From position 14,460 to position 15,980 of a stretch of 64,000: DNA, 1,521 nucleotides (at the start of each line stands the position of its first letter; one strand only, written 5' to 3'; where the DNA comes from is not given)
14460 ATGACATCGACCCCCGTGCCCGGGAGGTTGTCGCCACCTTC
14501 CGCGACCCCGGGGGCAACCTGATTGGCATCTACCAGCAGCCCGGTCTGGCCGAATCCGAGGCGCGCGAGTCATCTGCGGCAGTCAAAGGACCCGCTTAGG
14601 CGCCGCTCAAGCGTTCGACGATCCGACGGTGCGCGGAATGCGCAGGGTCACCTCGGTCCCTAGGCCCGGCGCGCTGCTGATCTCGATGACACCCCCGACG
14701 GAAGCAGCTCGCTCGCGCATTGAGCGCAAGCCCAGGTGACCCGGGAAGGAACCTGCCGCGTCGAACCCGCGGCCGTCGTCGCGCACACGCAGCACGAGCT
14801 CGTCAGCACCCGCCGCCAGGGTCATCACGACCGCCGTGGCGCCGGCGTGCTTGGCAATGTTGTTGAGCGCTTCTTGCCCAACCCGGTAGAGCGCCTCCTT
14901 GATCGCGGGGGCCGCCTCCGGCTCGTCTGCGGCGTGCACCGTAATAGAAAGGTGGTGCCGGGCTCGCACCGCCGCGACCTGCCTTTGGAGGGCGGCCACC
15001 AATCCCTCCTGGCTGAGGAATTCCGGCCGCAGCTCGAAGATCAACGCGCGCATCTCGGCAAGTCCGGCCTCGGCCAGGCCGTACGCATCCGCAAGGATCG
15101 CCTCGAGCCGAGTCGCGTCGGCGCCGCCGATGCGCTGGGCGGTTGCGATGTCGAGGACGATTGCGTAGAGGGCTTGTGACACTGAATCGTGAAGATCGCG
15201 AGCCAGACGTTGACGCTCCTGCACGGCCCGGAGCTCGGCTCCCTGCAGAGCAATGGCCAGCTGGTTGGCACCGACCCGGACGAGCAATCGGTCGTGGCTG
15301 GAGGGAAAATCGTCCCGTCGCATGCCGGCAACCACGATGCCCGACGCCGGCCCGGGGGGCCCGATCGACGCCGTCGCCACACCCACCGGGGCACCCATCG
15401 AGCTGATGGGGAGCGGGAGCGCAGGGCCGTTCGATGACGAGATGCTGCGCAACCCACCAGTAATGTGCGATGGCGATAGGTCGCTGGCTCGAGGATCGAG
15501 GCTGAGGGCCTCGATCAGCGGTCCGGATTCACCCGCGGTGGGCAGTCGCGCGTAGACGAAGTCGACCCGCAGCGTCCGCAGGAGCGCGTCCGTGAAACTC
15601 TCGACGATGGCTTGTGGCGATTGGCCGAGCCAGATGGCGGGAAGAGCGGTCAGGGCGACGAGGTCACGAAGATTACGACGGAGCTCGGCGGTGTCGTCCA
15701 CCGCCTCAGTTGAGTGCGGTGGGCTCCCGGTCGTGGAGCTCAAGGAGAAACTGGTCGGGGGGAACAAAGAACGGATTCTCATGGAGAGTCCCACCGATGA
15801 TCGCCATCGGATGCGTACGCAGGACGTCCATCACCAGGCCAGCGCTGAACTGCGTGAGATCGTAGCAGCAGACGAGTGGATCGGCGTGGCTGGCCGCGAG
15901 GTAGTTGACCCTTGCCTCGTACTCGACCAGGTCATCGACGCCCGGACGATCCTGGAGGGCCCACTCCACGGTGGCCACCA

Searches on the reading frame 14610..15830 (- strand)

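Call 29: search_protein_families(library=pfam, proteins=[window:14610-15830:-], max_evalue=0.001)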
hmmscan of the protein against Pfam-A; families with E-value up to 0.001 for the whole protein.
window:14610-15830:- (407 aa): 3 families
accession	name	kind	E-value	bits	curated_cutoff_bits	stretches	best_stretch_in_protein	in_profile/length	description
PF07730.19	HisKA_3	-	5.5e-15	56.1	24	1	205-270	1-66/68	Histidine kinase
PF02518.31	HATPase_c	-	4.8e-12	46.7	26.4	1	312-401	4-110/111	Histidine kinase-, DNA gyrase B-, and HSP90-like ATPase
PF13581.12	HATPase_c_2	-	0.00016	22.2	27.4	1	317-363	35-86/127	Histidine kinase-like ATPase domain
